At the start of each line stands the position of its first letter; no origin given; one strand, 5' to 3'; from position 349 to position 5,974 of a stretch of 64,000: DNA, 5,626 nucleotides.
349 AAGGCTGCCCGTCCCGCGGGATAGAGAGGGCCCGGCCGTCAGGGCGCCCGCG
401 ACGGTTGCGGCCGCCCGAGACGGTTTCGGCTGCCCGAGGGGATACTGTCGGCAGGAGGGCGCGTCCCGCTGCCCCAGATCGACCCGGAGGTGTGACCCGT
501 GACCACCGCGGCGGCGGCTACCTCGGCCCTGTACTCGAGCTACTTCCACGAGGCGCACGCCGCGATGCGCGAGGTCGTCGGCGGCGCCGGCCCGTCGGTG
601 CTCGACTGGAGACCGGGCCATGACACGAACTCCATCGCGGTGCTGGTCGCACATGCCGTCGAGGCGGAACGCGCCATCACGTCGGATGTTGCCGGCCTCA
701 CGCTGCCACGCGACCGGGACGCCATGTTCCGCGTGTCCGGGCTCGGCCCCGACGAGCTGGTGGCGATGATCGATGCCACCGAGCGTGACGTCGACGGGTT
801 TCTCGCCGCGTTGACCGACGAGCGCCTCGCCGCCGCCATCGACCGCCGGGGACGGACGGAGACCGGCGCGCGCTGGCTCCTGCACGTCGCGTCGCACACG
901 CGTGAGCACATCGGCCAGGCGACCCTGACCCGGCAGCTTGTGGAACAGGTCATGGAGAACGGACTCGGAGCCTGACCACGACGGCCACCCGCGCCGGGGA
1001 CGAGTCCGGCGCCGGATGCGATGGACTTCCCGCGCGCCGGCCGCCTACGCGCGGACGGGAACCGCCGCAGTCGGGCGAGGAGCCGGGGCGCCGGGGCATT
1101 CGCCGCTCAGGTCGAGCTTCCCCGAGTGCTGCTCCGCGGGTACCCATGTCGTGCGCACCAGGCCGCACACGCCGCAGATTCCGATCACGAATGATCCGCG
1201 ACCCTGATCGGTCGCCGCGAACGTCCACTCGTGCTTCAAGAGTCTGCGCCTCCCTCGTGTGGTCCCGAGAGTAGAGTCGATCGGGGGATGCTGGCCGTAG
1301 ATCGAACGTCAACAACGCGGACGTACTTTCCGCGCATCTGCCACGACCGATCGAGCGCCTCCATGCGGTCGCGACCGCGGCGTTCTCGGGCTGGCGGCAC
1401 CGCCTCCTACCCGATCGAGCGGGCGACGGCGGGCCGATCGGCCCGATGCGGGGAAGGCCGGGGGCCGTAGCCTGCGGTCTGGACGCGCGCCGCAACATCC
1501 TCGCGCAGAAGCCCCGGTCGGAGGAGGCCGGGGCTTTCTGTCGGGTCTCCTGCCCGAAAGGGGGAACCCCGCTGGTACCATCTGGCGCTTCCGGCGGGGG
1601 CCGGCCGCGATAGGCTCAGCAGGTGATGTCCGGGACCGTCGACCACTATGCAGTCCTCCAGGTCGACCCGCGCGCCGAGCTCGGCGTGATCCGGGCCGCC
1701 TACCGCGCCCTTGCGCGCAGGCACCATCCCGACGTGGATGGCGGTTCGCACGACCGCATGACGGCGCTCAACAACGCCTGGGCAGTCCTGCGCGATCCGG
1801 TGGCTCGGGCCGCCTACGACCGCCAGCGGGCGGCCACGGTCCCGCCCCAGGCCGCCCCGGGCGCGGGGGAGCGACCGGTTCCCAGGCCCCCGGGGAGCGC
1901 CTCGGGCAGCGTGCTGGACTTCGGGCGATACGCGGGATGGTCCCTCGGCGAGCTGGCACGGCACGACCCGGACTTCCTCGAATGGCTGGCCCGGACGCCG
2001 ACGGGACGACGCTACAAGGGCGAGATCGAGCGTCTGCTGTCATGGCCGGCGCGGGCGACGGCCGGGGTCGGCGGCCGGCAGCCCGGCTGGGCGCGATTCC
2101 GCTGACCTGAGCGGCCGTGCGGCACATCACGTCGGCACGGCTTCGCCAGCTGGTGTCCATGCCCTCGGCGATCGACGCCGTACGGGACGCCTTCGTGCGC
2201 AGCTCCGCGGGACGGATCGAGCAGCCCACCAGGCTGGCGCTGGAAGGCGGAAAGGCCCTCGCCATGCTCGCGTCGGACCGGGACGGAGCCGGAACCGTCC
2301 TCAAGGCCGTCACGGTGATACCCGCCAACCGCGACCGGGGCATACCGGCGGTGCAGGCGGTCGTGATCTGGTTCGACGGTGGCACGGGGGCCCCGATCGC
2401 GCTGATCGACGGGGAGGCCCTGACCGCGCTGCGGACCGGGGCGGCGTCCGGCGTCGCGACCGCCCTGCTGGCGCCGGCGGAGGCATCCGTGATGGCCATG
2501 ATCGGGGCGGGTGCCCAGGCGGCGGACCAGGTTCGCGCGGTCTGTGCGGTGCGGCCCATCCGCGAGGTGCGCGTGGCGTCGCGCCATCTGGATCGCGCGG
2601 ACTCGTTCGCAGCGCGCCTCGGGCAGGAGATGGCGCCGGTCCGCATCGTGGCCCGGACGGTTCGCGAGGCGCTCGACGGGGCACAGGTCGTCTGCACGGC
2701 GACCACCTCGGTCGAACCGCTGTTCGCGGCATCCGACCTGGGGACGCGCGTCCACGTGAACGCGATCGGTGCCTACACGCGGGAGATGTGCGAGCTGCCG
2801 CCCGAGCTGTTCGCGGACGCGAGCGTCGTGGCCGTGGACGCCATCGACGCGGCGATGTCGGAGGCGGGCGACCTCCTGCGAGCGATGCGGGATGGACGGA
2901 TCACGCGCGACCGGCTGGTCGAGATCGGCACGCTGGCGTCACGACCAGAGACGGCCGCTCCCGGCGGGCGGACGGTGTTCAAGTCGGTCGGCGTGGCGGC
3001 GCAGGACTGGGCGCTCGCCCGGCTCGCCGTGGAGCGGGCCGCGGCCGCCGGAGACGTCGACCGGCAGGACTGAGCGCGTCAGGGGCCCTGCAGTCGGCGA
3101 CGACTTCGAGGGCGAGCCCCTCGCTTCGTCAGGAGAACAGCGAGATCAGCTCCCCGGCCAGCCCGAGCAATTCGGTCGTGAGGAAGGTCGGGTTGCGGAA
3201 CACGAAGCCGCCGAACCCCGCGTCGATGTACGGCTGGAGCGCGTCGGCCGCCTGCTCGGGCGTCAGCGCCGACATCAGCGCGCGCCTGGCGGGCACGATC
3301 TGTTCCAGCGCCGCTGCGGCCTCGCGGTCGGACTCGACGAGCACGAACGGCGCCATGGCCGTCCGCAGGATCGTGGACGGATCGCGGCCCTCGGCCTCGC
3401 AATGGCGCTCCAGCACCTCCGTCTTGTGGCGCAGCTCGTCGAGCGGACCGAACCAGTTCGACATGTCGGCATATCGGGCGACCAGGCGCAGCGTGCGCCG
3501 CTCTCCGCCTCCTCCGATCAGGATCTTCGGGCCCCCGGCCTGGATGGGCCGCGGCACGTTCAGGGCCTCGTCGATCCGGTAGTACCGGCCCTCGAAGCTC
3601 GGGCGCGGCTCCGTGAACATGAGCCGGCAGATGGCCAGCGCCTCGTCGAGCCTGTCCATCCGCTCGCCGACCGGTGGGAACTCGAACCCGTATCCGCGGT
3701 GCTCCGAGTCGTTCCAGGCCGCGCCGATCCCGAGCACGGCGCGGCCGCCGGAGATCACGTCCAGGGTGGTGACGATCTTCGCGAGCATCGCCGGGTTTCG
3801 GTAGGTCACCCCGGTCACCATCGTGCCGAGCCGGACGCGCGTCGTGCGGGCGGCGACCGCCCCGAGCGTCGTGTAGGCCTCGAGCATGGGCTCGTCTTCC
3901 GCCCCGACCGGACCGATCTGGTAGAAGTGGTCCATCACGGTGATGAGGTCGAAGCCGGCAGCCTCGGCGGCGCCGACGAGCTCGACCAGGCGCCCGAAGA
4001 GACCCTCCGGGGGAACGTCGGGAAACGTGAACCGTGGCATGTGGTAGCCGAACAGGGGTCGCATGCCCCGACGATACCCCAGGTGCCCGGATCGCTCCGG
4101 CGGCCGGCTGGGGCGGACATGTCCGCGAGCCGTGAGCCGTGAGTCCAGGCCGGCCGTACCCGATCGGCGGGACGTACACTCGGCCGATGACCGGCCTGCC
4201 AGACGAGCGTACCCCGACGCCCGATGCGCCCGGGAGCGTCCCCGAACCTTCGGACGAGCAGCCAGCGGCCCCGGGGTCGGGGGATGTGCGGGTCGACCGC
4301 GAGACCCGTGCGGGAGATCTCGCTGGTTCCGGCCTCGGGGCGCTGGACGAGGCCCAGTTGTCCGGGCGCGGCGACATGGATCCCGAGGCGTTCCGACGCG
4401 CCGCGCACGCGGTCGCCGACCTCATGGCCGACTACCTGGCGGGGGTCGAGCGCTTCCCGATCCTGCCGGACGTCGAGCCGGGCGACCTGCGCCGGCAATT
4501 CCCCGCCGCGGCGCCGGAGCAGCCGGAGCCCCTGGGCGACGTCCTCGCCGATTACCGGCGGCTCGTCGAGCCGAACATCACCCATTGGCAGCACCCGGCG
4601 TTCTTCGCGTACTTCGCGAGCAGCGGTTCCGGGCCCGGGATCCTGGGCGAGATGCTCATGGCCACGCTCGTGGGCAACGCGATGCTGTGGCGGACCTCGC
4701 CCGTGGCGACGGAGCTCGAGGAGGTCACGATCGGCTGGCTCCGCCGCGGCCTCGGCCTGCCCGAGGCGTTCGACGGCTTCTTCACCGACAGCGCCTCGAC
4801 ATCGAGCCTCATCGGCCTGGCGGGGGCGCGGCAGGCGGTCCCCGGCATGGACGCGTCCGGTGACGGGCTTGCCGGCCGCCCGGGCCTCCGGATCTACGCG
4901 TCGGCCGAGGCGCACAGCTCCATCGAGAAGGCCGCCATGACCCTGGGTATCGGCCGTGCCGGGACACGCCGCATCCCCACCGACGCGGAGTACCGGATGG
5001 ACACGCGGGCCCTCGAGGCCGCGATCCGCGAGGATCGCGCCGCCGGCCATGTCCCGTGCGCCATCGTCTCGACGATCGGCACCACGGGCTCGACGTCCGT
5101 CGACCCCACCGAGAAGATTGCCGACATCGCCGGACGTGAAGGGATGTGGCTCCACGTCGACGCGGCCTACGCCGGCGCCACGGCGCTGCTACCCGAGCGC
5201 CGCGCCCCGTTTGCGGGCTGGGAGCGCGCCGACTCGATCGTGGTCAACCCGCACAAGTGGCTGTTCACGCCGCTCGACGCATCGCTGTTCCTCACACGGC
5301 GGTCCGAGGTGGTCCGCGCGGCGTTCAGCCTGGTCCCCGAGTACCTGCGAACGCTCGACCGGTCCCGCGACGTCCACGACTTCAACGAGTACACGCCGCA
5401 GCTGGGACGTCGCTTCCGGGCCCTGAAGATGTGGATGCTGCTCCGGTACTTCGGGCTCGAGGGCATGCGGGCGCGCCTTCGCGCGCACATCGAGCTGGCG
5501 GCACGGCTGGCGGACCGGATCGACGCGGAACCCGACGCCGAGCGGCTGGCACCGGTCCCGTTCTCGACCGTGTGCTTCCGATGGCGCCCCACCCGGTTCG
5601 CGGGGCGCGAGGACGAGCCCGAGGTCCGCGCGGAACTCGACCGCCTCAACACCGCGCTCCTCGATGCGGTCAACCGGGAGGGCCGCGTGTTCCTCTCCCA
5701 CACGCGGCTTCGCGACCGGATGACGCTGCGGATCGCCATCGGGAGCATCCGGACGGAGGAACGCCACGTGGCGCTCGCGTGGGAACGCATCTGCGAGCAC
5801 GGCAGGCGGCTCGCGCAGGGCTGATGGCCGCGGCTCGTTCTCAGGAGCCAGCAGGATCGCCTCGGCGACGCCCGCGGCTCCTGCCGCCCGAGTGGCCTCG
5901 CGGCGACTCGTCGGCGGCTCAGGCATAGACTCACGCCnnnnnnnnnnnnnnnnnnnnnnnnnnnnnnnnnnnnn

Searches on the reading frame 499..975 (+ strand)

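Call 57: search_protein_families(library=pfam, proteins=[window:499-975:+], max_evalue=0.0001)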
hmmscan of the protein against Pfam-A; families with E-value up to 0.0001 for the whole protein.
window:499-975:+ (158 aa): 3 families
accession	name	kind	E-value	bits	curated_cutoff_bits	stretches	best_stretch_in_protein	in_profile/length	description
PF12867.12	DinB_2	-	1.7e-14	54.8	24.8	1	16-141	2-128/128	DinB superfamily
PF04978.18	MST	-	4.7e-06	27.6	27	1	14-149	4-148/149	Mycothiol-S-transferase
PF07609.16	DUF1572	-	1.3e-05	25.4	23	1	33-147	31-148/163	Protein of unknown function (DUF1572)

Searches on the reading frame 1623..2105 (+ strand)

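Call 57: search_protein_families(library=pfam, proteins=[window:1623-2105:+], max_evalue=0.0001)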
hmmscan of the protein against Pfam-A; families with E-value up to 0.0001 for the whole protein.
window:1623-2105:+ (160 aa): 1 family
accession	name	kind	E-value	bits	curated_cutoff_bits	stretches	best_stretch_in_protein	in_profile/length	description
PF00226.36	DnaJ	-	3.4e-14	53.1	27.8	1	7-66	1-63/63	DnaJ domain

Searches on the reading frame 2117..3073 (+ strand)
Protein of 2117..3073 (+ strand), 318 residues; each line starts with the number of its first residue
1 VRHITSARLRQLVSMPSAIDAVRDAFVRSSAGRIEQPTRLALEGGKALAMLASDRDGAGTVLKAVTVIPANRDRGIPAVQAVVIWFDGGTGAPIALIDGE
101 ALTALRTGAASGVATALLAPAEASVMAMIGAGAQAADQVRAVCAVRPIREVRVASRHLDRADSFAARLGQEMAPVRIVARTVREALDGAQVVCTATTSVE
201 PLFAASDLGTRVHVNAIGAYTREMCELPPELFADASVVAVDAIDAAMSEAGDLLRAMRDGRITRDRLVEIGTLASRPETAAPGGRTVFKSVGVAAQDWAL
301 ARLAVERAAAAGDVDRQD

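Call 57: search_protein_families(library=pfam, proteins=[window:2117-3073:+], max_evalue=0.0001)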
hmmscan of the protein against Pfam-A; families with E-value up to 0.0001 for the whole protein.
window:2117-3073:+ (318 aa): 2 families
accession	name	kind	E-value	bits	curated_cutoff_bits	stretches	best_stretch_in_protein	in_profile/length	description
PF02423.21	OCD_Mu_crystall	-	4e-51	174.3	24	1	8-310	10-312/314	Ornithine cyclodeaminase/mu-crystallin family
PF01488.26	Shikimate_DH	-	1.4e-06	28.8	24.3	1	123-208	12-95/138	Shikimate / quinate 5-dehydrogenase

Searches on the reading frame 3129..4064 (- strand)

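Call 57: search_protein_families(library=pfam, proteins=[window:3129-4064:-], max_evalue=0.0001)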
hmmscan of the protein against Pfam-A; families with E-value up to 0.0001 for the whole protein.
window:3129-4064:- (311 aa): 1 family
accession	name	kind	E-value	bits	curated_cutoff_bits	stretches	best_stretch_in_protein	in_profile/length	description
PF00296.26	Bac_luciferase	-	9.7e-49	166.8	27.9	1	15-257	13-245/314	Luciferase-like monooxygenase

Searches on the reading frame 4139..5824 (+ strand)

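Call 57: search_protein_families(library=pfam, proteins=[window:4139-5824:+], max_evalue=0.0001)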
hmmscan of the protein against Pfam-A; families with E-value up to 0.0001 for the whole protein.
window:4139-5824:+ (561 aa): 2 families
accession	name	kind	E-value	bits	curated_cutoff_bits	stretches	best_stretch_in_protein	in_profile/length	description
PF00282.25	Pyridoxal_deC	-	1.3e-88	297.7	27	1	114-482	1-374/375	Pyridoxal-dependent decarboxylase conserved domain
PF01212.27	Beta_elim_lyase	-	1.1e-06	28.7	27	1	247-463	69-267/288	Beta-eliminating lyase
